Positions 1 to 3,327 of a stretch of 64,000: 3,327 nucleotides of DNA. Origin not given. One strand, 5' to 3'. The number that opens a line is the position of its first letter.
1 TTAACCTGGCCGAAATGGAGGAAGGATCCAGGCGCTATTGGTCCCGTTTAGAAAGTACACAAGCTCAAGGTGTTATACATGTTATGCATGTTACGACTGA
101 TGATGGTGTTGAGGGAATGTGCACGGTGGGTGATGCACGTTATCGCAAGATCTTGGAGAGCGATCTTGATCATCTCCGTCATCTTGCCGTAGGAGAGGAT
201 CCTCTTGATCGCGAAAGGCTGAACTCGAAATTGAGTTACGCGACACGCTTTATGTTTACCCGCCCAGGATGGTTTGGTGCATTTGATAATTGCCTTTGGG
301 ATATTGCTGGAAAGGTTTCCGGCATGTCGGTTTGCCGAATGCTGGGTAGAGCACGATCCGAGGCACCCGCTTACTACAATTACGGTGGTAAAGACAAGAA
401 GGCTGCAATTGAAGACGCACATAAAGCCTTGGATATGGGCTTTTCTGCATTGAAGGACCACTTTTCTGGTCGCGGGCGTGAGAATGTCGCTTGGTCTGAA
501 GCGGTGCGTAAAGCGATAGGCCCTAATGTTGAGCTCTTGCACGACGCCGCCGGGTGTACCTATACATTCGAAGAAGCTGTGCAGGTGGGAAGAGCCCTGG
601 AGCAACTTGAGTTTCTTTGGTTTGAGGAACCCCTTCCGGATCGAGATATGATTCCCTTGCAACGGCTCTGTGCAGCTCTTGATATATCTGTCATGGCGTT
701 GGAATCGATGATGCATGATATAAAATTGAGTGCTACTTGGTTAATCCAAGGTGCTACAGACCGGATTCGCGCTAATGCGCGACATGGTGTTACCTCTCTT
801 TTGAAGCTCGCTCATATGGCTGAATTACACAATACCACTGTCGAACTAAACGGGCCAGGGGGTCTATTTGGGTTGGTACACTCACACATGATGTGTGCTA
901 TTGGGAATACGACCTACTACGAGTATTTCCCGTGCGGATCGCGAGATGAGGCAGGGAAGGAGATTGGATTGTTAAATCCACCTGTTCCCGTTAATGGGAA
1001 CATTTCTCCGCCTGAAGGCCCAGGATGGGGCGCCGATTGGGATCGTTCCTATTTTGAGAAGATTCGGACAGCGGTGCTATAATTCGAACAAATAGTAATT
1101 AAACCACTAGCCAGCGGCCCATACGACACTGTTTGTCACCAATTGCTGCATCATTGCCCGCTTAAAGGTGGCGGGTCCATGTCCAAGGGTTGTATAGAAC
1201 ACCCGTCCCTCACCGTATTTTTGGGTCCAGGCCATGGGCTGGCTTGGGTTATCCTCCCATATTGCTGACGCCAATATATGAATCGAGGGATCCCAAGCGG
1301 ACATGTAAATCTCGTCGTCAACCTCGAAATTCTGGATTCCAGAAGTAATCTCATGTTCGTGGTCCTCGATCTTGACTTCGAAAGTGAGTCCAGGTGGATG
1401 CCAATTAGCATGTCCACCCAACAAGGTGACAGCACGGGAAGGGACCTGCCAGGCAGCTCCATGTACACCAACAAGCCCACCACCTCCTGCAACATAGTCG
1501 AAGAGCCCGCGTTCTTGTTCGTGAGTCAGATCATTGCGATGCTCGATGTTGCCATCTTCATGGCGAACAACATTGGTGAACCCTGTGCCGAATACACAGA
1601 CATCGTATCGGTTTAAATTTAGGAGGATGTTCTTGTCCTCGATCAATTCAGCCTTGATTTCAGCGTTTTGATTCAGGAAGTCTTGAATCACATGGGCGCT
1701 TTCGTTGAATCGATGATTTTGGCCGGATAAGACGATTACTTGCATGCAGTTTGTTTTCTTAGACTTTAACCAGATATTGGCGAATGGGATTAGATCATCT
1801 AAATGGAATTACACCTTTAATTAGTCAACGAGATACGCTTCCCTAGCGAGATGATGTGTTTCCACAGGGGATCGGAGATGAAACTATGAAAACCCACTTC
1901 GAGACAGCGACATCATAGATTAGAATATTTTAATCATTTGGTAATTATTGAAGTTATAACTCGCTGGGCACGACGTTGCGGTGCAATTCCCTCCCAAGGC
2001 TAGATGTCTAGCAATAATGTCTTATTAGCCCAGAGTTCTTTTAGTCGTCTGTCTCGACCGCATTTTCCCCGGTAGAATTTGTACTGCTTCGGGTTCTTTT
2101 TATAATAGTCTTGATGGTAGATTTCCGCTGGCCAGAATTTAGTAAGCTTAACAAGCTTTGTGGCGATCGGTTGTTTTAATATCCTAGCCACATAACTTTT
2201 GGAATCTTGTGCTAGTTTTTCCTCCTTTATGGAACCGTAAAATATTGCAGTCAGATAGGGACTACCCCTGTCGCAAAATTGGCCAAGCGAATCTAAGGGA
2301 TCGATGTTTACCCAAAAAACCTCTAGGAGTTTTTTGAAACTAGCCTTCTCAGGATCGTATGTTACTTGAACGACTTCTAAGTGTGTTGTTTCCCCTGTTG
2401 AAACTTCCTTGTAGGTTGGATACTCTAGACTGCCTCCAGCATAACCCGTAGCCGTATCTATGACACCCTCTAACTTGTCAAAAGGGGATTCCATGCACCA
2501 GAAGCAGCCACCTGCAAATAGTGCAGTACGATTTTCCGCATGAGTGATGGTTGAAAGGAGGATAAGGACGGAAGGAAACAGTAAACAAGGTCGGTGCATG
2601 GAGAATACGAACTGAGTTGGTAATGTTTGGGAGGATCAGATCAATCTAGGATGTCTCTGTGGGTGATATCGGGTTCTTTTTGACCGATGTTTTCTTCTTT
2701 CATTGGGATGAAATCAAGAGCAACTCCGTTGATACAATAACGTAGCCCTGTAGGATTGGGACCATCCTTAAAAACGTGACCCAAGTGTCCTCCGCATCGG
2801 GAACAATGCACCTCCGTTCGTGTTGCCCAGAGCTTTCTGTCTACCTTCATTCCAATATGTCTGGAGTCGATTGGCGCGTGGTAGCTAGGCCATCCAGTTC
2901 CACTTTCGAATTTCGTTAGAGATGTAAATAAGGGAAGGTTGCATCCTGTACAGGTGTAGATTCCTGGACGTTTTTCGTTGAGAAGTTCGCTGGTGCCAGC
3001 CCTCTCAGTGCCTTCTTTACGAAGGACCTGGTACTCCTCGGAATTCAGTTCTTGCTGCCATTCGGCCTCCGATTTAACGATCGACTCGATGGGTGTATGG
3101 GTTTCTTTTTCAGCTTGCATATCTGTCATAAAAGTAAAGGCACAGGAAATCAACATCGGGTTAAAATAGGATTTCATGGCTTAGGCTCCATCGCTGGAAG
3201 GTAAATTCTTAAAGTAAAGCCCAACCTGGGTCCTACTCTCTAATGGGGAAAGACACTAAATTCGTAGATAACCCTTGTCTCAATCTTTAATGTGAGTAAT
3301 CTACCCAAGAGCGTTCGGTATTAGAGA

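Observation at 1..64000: Three enzyme families supply 23 of 49 genes: 9 enolase-superfamily, 8 Gfo/Idh/MocA and 6 PhyH dioxygenases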

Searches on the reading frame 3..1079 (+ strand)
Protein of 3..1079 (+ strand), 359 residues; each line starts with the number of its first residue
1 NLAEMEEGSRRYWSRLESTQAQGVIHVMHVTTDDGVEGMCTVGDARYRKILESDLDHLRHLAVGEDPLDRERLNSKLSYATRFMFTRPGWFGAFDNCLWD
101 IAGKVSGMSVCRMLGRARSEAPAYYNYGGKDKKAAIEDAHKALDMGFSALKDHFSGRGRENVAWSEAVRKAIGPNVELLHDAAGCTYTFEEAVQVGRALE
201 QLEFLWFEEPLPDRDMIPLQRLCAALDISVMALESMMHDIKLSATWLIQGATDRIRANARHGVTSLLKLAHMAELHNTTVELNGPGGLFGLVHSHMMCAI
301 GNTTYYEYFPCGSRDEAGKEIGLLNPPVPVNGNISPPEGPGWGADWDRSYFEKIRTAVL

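Call 3: search_protein_families(library=pfam, proteins=[window:3-1079:+])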
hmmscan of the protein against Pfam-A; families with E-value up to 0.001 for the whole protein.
window:3-1079:+ (359 aa): 2 families
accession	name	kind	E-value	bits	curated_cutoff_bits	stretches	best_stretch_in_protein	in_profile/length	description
PF13378.12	MR_MLE_C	-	3.9e-34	118.7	29.4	1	136-348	3-217/219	Enolase C-terminal domain-like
PF02746.21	MR_MLE_N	-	1.1e-06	29.2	22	1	24-115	27-117/117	Mandelate racemase / muconate lactonizing enzyme, N-terminal domain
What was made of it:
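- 3..1082 (+): Enolase-superfamily protein, cut at its N terminus by the window edge (379 aa in full). It belongs to a clade with the tandem pair at 54097 and 55298 (40% identity). Pfam MR_MLE_C 118.7 bits and MR_MLE_N 29.2 bits (call 3).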

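Call 14: search_protein_families(library=ncbifam, proteins=[window:3-1079:+], max_evalue=0.00001)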
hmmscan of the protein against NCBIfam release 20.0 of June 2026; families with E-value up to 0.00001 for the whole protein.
window:3-1079:+ (359 aa): 10 families
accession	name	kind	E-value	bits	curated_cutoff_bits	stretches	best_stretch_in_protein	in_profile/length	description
NF047820.1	TalGalacDh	equivalog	4e-25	88.5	500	1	27-309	40-326/371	L-talarate/galactarate dehydratase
NF043051.1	ManoateDhtManD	equivalog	4.6e-22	78.4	550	2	166-351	196-380/403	D-mannonate dehydratase ManD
NF011654.0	PRK15072.1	subfamily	1e-21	77.3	430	2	166-347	197-377/404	D-galactonate dehydratase family protein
NF040866.1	AraD_Arch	equivalog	2.1e-20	73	650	1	54-355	63-370/372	arabinonate dehydratase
NF010624.0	PRK14017.1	equivalog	5.9e-19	68.4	311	1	26-351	16-357/382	galactonate dehydratase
NF040790.2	glucon_galact_dh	equivalog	1.3e-16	60.4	750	1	20-354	20-369/390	bifunctional D-gluconate/D-galactonate dehydratase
NF011968.0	PRK15440.1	equivalog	3.2e-12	46.1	393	1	28-349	62-386/395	L-rhamnonate dehydratase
NF043002.1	HProlDhtase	equivalog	2e-09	36.8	500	1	26-211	34-221/366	cis-3-hydroxy-L-proline dehydratase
TIGR02534.1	mucon_cyclo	subfamily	3.1e-09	36.4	334.95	1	93-305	102-319/368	muconate/chloromuconate family cycloisomerase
NF042940.1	racemase_DgcA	equivalog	1.3e-06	27.8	400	1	24-274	26-260/323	N-acetyl-D-Glu racemase DgcA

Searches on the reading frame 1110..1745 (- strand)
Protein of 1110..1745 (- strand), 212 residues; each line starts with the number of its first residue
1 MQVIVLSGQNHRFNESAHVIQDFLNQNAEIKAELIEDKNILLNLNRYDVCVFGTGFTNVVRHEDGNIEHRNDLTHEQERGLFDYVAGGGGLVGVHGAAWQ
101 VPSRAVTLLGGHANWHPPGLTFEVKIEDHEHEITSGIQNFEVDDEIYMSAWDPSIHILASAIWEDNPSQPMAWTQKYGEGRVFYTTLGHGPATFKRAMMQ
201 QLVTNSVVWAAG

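Call 3: search_protein_families(library=pfam, proteins=[window:1110-1745:-])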
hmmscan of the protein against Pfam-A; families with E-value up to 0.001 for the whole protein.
window:1110-1745:- (212 aa): 1 family
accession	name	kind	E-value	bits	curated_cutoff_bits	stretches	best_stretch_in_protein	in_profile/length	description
PF06283.17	ThuA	-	8.4e-37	127.9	33.4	1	3-210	2-209/209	Trehalose utilisation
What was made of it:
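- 1107..1745 (-): ThuA-like protein (trehalose/3-keto-sugar utilisation family). Pfam ThuA 127.9 bits (call 3).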

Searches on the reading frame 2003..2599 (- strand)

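Call 3: search_protein_families(library=pfam, proteins=[window:2003-2599:-])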
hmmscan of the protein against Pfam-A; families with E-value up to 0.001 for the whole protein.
window:2003-2599:- (199 aa): 1 family
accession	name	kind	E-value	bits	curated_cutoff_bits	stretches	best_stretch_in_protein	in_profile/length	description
PF01625.27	PMSR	-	1.9e-56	191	23.7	1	25-174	1-152/153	Peptide methionine sulfoxide reductase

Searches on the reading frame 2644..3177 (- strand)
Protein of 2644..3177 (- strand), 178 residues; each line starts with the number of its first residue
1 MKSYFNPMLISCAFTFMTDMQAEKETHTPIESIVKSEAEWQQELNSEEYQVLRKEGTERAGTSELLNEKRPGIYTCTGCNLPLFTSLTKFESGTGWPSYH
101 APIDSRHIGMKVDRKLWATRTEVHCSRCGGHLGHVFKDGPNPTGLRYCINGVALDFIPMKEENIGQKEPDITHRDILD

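Call 3: search_protein_families(library=pfam, proteins=[window:2644-3177:-])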
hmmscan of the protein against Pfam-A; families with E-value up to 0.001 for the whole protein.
window:2644-3177:- (178 aa): 1 family
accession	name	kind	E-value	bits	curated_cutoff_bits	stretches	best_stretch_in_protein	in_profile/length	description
PF01641.26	SelR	-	3e-47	159.8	24.9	1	44-158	1-116/116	SelR domain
